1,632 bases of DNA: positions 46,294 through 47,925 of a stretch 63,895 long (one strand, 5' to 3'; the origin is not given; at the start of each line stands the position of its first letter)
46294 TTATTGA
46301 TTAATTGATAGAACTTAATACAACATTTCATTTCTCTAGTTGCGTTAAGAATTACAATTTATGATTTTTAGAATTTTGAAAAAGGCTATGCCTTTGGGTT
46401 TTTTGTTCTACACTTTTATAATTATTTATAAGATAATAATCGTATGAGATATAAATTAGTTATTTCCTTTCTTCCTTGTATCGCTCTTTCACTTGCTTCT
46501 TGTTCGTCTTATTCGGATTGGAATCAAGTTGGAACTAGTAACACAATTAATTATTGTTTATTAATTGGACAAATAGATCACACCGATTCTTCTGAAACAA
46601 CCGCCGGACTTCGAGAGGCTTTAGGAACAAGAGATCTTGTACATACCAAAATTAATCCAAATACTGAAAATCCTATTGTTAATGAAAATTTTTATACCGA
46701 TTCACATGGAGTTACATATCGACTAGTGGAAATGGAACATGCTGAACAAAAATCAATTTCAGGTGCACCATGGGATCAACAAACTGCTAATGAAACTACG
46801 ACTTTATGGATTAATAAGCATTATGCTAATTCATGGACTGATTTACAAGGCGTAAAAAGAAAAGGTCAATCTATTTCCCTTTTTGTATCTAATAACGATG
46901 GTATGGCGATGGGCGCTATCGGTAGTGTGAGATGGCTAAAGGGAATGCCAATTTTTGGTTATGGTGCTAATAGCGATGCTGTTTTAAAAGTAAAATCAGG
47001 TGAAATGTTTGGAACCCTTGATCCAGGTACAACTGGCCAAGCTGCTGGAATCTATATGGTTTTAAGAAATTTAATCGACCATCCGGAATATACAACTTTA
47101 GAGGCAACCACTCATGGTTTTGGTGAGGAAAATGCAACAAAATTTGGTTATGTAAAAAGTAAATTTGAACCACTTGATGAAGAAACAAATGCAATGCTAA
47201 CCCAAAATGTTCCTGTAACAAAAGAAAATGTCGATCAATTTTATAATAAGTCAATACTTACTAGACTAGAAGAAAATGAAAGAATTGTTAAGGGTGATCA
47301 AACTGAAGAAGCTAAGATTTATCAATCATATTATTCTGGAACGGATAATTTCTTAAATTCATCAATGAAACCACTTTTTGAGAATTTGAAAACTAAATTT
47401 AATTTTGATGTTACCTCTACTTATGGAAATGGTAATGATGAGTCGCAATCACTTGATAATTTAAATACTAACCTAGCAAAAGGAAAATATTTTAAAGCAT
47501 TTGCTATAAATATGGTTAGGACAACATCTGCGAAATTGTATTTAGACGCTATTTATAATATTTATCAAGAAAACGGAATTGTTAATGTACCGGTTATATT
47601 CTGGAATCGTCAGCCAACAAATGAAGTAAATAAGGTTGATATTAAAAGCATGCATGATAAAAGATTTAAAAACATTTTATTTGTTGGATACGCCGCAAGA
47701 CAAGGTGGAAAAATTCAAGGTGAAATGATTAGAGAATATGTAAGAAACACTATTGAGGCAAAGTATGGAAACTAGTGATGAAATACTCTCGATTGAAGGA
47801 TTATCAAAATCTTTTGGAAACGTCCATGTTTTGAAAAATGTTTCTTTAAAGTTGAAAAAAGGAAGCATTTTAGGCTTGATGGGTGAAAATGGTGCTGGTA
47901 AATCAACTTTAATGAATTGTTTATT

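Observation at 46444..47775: Circularly permuted MglB/GGBP-type sugar-binding lipoprotein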

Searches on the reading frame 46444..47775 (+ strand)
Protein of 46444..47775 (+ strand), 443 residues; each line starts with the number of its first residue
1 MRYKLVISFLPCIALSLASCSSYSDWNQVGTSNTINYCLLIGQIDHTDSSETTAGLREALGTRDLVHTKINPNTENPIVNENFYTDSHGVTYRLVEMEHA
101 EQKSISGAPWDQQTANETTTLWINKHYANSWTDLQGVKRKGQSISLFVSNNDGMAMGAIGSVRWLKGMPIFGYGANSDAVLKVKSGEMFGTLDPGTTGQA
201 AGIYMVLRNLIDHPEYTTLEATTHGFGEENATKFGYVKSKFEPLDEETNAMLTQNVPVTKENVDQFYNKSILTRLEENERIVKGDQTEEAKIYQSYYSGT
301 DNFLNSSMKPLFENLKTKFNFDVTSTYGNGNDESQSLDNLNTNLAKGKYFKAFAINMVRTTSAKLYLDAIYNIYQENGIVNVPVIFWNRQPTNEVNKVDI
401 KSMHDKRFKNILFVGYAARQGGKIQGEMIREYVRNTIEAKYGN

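Call 3: search_protein_families(library=pfam, proteins=[window:46444-47775:+], max_evalue=0.1)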
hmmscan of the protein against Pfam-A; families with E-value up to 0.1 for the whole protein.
window:46444-47775:+ (443 aa): 3 families
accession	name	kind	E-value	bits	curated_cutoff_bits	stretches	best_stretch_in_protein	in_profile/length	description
PF13407.12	Peripla_BP_4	-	1.1e-11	45.3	35.1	2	30-212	119-255/258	Periplasmic binding protein domain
PF18610.7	Peripla_BP_7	-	1.2e-10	41.8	36.8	1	291-363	3-71/71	Periplasmic binding protein domain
PF19024.5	DUF5750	-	0.053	14.5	27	0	86-132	14-59/91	Family of unknown function (DUF5750)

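Call 4: search_protein_families(library=ncbifam, proteins=[window:46444-47775:+], max_evalue=0.1)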
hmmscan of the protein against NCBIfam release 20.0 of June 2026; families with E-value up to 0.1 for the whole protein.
window:46444-47775:+ (443 aa): 2 families
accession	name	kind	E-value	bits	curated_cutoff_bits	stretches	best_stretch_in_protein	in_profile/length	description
NF011924.1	PRK15395.1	equivalog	1.6e-20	73.4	420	2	136-213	219-298/329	galactose/glucose ABC transporter substrate-binding protein MglB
NF008144.0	PRK10895.1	equivalog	0.083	12.3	381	0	177-207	20-50/241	LPS export ABC transporter ATP-binding protein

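Call 5: search_solved_structures(query=window:46444-47775:+, max_evalue=10, show_alignments=5)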
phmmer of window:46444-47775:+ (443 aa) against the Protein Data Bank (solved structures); distinct sequences matched with E-value up to 10: 25.
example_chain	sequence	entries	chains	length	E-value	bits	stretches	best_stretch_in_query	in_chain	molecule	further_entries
5jx2_A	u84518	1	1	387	6.5e-39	137.3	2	22-369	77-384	Glucose/galactose-binding lipoprotein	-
6bgc_A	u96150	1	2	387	2.3e-37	132.2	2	22-369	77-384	Glucose/galactose-binding lipoprotein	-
6bgd_A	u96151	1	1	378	2.8e-37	132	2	22-369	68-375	Glucose/galactose-binding lipoprotein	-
5kws_A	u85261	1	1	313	5e-16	61.9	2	139-211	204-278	Galactose-binding protein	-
4z0n_A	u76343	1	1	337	2.3e-15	59.7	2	141-216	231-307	Periplasmic binding protein/LacI transcriptional regulator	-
2ipl_A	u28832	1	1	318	1.7e-14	56.9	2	140-212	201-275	D-galactose-binding periplasmic protein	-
2hph_A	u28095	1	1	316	2e-14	56.7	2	140-212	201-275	D-galactose-binding periplasmic protein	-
1glg_A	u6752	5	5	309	2e-14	56.7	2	140-212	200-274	GALACTOSE/GLUCOSE-BINDING PROTEIN | D-galactose-binding periplasmic protein | D-GALACTOSE/D-GLUCOSE BINDING PROTEIN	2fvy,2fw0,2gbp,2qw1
3gbp_A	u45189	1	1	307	2.2e-14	56.6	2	140-212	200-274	GALACTOSE-BINDING PROTEIN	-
1gca_A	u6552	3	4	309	2.3e-14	56.5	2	140-212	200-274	GLUCOSE/GALACTOSE-BINDING PROTEIN | GALACTOSE/GLUCOSE-BINDING PROTEIN | D-galactose-binding periplasmic protein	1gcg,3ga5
8fxt_A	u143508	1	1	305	4e-14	55.7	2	141-212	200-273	D-galactose/methyl-galactoside binding periplasmic protein MglB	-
2ipm_A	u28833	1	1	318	2.2e-13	53.2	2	140-212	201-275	D-galactose-binding periplasmic protein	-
2ipn_A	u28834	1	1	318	5.7e-13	51.9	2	140-212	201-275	D-galactose-binding periplasmic protein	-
8fxu_A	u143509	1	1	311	1.1e-07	34.5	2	333-438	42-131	D-galactose/methyl-galactoside binding periplasmic protein MglB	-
4rsm_A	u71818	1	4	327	0.0027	20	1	138-208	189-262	Periplasmic binding protein/LacI transcriptional regulator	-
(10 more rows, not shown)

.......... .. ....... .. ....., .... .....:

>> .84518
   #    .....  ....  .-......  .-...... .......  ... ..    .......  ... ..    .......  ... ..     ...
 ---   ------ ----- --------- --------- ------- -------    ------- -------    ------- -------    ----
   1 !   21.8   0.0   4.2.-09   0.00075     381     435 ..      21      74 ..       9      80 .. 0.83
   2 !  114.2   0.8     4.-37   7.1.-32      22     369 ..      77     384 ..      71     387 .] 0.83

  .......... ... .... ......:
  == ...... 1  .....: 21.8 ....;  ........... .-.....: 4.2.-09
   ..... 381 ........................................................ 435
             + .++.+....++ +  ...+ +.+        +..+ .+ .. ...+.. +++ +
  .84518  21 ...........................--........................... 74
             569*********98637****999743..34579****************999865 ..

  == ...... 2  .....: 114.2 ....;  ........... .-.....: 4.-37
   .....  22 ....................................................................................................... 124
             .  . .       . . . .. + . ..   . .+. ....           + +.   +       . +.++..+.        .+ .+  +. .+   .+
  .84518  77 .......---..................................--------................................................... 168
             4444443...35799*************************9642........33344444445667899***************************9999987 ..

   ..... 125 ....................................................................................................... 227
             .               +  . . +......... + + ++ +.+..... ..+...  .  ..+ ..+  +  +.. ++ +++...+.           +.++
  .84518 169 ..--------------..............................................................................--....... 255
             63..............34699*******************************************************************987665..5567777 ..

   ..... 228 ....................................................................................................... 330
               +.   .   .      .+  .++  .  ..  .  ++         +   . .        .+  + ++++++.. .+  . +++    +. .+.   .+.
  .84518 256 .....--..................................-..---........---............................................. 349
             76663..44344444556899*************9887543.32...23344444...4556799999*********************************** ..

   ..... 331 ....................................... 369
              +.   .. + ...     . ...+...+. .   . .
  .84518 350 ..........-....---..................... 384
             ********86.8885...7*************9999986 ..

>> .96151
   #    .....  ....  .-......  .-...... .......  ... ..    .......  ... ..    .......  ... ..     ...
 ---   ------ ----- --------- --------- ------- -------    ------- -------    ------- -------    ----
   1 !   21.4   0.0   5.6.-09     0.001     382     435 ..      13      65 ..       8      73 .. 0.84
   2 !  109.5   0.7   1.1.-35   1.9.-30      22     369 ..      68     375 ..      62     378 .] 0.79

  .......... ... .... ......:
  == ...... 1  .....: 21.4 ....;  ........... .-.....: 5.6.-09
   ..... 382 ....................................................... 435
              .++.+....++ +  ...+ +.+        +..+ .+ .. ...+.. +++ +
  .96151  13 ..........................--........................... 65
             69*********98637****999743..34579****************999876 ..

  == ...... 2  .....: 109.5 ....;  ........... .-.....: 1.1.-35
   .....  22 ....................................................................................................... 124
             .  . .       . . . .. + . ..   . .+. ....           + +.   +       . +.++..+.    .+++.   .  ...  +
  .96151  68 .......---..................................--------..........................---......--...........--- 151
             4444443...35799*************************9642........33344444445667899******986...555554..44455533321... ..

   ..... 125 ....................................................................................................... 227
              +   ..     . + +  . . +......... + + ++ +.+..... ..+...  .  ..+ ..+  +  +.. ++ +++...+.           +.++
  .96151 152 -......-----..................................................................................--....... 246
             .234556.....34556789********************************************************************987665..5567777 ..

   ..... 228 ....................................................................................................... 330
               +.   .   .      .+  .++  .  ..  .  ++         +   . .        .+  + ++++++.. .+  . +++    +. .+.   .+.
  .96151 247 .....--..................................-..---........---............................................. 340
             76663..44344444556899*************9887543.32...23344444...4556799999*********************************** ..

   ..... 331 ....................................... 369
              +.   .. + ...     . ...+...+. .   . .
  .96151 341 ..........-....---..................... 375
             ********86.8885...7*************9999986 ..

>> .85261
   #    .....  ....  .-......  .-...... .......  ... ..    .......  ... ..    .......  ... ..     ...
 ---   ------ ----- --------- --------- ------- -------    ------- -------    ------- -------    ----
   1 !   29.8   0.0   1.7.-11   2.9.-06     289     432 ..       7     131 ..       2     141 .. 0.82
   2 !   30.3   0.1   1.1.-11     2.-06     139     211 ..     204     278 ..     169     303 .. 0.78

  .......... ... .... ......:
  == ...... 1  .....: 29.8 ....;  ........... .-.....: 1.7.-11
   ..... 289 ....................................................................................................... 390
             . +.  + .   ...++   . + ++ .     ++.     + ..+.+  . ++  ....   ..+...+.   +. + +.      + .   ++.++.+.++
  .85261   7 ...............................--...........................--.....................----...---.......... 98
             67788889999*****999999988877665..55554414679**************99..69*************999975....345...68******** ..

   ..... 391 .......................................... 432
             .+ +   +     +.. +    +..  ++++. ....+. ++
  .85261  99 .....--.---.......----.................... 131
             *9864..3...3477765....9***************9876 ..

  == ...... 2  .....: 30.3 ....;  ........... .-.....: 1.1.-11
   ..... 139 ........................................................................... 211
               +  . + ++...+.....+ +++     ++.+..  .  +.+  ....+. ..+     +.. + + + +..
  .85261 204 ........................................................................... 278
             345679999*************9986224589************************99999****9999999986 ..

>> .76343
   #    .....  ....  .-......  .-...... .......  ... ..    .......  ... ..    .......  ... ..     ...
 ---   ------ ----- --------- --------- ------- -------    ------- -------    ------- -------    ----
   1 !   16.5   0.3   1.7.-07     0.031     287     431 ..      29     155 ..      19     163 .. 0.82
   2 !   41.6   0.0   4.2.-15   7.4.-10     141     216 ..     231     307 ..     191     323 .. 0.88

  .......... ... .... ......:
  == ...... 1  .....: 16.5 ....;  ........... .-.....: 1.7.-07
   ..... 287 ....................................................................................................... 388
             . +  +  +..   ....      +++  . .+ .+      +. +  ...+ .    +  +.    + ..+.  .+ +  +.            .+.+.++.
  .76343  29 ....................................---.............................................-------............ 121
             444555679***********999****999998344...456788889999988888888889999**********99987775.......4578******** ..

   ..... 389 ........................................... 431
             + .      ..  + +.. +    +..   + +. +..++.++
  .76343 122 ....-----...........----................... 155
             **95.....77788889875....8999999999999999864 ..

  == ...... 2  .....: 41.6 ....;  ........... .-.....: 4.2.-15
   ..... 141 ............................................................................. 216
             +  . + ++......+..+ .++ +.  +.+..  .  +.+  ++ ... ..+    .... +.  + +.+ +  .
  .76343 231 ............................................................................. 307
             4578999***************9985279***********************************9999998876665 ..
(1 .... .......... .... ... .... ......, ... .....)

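Call 7: find_homologous_proteins(query=window:46444-47775:+, max_evalue=0.001)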
Query window:46444-47775:+ (443 aa): 539 proteins with E <= 0.001 among 3627 candidates; the best 120 are listed.
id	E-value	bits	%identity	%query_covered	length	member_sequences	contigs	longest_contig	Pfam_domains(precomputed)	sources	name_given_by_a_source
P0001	1.3e-280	949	93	100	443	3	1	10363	PF13407.13,PF18610.8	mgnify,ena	mgnify:CR=1 FL=1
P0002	2.9e-252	855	83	100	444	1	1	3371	PF13407.13,PF18610.8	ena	-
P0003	2.5e-246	836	82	100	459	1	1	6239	PF13407.13,PF18610.8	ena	-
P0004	7.4e-242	821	79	100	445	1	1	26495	PF13407.13,PF18610.8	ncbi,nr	ncbi:MAG: hypothetical protein MJ221_03540 [Bacilli bacterium]|nr:hypothetical protein [Bacilli bact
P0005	3.1e-241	819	80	100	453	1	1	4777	PF13407.13,PF18610.8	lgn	-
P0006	6.7e-240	814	80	100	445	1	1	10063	PF13407.13,PF18610.8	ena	-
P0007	1.5e-237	807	78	100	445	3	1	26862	PF13407.13,PF18610.8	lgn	-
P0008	2.5e-229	780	76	100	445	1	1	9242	PF13407.13,PF18610.8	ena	-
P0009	1.9e-228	777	76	99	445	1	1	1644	PF13407.13,PF18610.8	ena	-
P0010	3.4e-219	746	75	99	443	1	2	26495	PF13407.13,PF18610.8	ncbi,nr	ncbi:MAG: substrate-binding domain-containing protein [Bacilli bacterium]|nr:substrate-binding domai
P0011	6.8e-218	742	72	100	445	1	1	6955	PF13407.13,PF18610.8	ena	-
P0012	8.9e-191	653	65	100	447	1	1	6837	PF13407.13,PF18610.8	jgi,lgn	-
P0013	1.2e-190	652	64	100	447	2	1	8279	PF13407.13,PF18610.8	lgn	-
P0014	3.8e-190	651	73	87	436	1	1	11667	PF13407.13,PF18610.8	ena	-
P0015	1.7e-188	645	64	99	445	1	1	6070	PF13407.13,PF18610.8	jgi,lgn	-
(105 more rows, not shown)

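Call 13: find_related_loci(query=A1, collection=genome_contigs, flank=6000)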
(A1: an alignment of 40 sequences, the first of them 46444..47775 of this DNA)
Query A1 (443 aa) in genome_contigs; peptide patterns used: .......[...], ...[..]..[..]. (x = any residue, [..] = any of these).
443 stretches matched a pattern; 370 encode a relative of the query (tblastn E <= 1e-3); the best 80 are kept; 80 distinct loci.
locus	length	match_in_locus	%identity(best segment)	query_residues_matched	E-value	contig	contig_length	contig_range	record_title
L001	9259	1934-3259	79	1-441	0e+0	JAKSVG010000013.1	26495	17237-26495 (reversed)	MAG: Bacilli bacterium isolate Horse_feces353 MAG353_13, whole genome shotgun sequence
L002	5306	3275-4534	44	4-440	4e-111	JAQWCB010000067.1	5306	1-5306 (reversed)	MAG: Bacilli bacterium isolate STF2_233 NODE_56809_length_5306_cov_7.890906_Sandtown_F2, whole genome shotgun sequence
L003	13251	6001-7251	45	1-434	2e-109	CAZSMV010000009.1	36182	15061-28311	MAG TPA_asm: uncultured Staphylococcaceae bacterium isolate binchicken_co323_13 genome assembly, contig: NODE_886_length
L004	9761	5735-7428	45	1-435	5e-107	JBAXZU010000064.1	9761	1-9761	MAG: Bacilli bacterium isolate SO_2016_CLC_T1_51 scaffold08051_PH3_Jul14_2016, whole genome shotgun sequence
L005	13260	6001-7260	43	1-434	4e-105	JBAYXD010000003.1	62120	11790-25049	MAG: Bacilli bacterium isolate SO_2017_CLC_12 scaffold_363_c1_PH3_2017, whole genome shotgun sequence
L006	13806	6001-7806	43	4-434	5e-104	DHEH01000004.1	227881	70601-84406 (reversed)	MAG TPA_asm: Bacillales bacterium UBA4855 UBA4855_contig_47, whole genome shotgun sequence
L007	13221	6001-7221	44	9-432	1e-102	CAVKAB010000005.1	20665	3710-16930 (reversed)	Bacteroidaceae bacterium isolate H07658-L1_cleanbin_000012 genome assembly, contig: Spades_H07658-L1_contig_556, whole g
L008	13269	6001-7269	42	2-435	8e-102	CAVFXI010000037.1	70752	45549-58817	Gemmiger formicilis isolate H07606-L1_cleanbin_000041 genome assembly, contig: Spades_H07606-L1_contig_202, whole genome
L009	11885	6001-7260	42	1-435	1e-101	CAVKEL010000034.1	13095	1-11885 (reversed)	Acutalibacteraceae bacterium isolate G02637-L1_cleanbin_000026 genome assembly, contig: Spades_G02637-L1_contig_1974, wh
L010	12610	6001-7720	42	1-434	2e-100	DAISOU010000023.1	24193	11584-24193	MAG TPA_asm: Bacillota bacterium isolate CTOTU40166 NODE_2286_length_24193_cov_5.245712, whole genome shotgun sequence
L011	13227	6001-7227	44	4-435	2e-100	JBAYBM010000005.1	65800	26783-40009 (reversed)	MAG: Bacilli bacterium isolate SO_2016_CLC_T2_121 scaffold00120_PH3_Jul20_2016, whole genome shotgun sequence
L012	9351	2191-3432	42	9-433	3e-99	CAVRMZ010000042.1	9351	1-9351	MAG: uncultured Bacilli bacterium isolate MFD01299.bin.2.1 genome assembly, contig: contig_23804, whole genome shotgun s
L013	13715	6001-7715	42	1-435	3e-98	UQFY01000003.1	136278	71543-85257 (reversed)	uncultured Mollicutes bacterium isolate UMGS237 genome assembly, contig: NODE_14_length_136278_cov_5.672779, whole genom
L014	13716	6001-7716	42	1-435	3e-98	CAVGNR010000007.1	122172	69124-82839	Escherichia coli isolate H07629-L1_cleanbin_000009 genome assembly, contig: Spades_H07629-L1_contig_59, whole genome sho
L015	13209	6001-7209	42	9-433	2e-97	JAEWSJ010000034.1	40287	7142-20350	MAG: Bacillota bacterium isolate OH_SDB_102 k127_371315, whole genome shotgun sequence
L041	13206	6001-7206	36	26-439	3e-50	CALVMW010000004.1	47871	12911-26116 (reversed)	MAG: uncultured Bacilli bacterium isolate BRZ_BN__bin7 genome assembly, contig: BRZ_BN__NODE_860_length_47871_cov_191.74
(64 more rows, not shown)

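Call 23: predict_structure(alignment_id=A1)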
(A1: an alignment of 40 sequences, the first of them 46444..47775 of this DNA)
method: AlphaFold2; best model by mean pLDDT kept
length: 443 residues; sequences in the alignment: 40
mean_pLDDT: 90.9   pTM: 0.87
mean pLDDT of the five models: 90.9, 90.6, 90.3, 90.3, 90.2
residues with pLDDT >= 90: 357; 70-90: 54; 50-70: 9; < 50: 23
segments of 3 or more residues with pLDDT < 50: 1-23
pLDDT, mean of each block of 10 residues (from residue 1): 41 39 72 97 82 96 92 93 97 97 72 93 95 93 96 94 94 93 97 95 98 95 96 96 96 97 93 95 84 94 89 97 95 94 96 95 97 97 95 90 98 96 98 96 71
secondary structure, 60 per line:
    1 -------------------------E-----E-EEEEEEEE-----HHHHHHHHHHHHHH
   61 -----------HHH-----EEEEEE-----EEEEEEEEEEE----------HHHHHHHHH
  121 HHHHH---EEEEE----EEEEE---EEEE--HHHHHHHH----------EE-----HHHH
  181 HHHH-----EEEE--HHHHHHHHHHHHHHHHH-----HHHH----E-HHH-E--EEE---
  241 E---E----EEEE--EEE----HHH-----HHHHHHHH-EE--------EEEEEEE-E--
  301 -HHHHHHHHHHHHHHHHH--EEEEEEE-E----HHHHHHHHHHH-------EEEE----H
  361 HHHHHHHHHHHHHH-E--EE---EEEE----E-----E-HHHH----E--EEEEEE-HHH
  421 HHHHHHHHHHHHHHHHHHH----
elements in order: E34-41 H47-60 E80-85 E91-101 H112-125 E129-133 E138-142 E146-149 H152-159 H177-184 E190-193 H196-212 H218-221 E235-237 E250-253 E256-258 H271-278 E290-296 H302-318 E321-327 H334-344 E352-355 H360-374 E384-387 H400-403 E411-416 H418-439

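Call 26: find_homologous_proteins(query=L041:5905-7185:+, max_evalue=0.001)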
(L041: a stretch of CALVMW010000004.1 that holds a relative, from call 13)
Query L041:5905-7185:+ (427 aa): 204 proteins with E <= 0.001 among 8000 candidates; the best 120 are listed.
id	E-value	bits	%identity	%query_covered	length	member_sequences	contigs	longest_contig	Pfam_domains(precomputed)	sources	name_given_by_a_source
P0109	4.4e-276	933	98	100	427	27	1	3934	PF13407.13,PF18610.8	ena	-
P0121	2.2e-139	483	57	100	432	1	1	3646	PF13407.13,PF18610.8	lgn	-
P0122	2.2e-128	447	55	100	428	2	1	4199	PF13407.13,PF18610.8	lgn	-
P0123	2.6e-118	414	53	100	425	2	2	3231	PF13407.13,PF18610.8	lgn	-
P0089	3.9e-114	400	51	80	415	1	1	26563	PF13407.13,PF18610.8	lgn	-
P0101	5.4e-113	396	53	79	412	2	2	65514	PF13407.13,PF18610.8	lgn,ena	-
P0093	6.0e-112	393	49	80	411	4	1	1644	PF13407.13,PF18610.8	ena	-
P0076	6.8e-112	393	52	77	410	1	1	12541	PF13407.13,PF18610.8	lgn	-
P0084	1.1e-111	392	53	76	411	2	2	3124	PF13407.13,PF18610.8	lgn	-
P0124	1.2e-111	392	50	79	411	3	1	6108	PF13407.13,PF18610.8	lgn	-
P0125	7.5e-110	386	56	86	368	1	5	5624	PF13407.13,PF18610.8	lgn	-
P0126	1.9e-107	378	49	100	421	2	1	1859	PF13407.13,PF18610.8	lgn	-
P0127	5.9e-107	376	49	100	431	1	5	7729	PF13407.13,PF18610.8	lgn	-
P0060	4.9e-106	373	51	77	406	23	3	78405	PF13407.13,PF18610.8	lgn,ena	-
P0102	8.3e-106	373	51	80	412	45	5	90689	PF13407.13,PF18610.8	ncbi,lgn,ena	-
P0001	2.5e-54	203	34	76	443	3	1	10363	PF13407.13,PF18610.8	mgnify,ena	mgnify:CR=1 FL=1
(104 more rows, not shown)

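Call 28: fold_search(model_id=the predicted structure, library=pdb)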
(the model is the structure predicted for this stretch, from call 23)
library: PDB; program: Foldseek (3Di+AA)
matches with E <= 10: 1235; with E <= 0.001: 30
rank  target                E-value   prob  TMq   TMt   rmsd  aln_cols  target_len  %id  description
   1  5jx2                  3.3e-20  1.00  0.53  0.62   5.2       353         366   27  Crystal structure of MglB-2 (Tp0684) from Treponema pallidum (released 2016-08-31)
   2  6bgd                  9.1e-20  1.00  0.52  0.60   5.0       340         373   28  The crystal structure of the W145A variant of TpMglB-2 (Tp0684) with bound ligand (released 2018-01-31)
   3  6bgc_B                1.8e-19  1.00  0.61  0.72   3.0       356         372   26  The crystal structure of the W145A variant of TpMglB-2 (Tp0684) with bound glucose (released 2018-01-31)
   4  6bgc_A                4.6e-19  1.00  0.60  0.73   3.6       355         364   26  The crystal structure of the W145A variant of TpMglB-2 (Tp0684) with bound glucose (released 2018-01-31)
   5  5er3                  7.1e-09  1.00  0.40  0.53  12.0       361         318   13  Crystal structure of ABC transporter system solute-binding protein from Rhodopirellula baltica SH 1 (released 2015-11-25)
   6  4iil                  4.0e-05  1.00  0.37  0.50  14.7       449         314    9  Crystal Structure of RfuA (TP0298) of T. pallidum Bound to Riboflavin (released 2013-02-27)
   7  4rxt                  8.3e-05  1.00  0.41  0.58   6.4       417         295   10  Crystal structure of carbohydrate transporter solute binding protein Arad_9553 from Agrobacterium Radiobacter, Target EF (released 2014-12-24)
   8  4z0n                  1.5e-04  1.00  0.33  0.47   3.5       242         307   22  Crystal Structure of a Periplasmic Solute binding protein (IPR025997) from Streptobacillus moniliformis DSM-12112 (Smon_ (released 2015-04-15)
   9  3jvd_A                1.9e-04  1.00  0.41  0.66   5.1       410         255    8  Crystal structure of putative transcription regulation repressor (LACI family) FROM Corynebacterium glutamicum (released 2009-09-22)
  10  7pu4_D                2.0e-04  1.00  0.30  0.76   4.9       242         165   14  Crystal structure of the dimer RBP-N and RBP-Trunc from Thermotoga maritima Ribose Binding Protein (released 2023-03-08)
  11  2fvy                  2.6e-04  1.00  0.31  0.44   5.0       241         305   20  High Resolution Glucose Bound Crystal Structure of GGBP (released 2007-02-06)
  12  4rsm_A                2.7e-04  1.00  0.24  0.33   3.7       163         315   18  Crystal structure of carbohydrate transporter msmeg_3599 from mycobacterium smegmatis str. mc2 155, target efi-510970, (released 2014-12-10)
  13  3c6q_A                3.2e-04  1.00  0.38  0.52   6.2       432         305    7  Apo and ligand-bound form of a thermophilic glucose/xylose binding protein (released 2008-02-26)
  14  8jcv_3                3.4e-04  1.00  0.36  0.23   7.9       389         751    8  Cryo-EM structure of mGlu2-mGlu3 heterodimer in presence of LY341495 (dimerization mode II) (released 2023-06-21)
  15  8fxu                  4.2e-04  1.00  0.30  0.42   6.6       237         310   17  Thermoanaerobacter thermosaccharolyticum periplasmic Glucose-Binding Protein glucose complex: Badan conjugate attached a (released 2023-08-30)
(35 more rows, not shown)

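Call 56: search_protein_families(library=pfam, proteins=[L001:6734-9259:+], max_evalue=0.001)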
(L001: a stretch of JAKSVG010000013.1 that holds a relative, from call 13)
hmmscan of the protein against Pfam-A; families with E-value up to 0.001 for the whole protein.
L001:6734-9259:+ (842 aa): 0 families
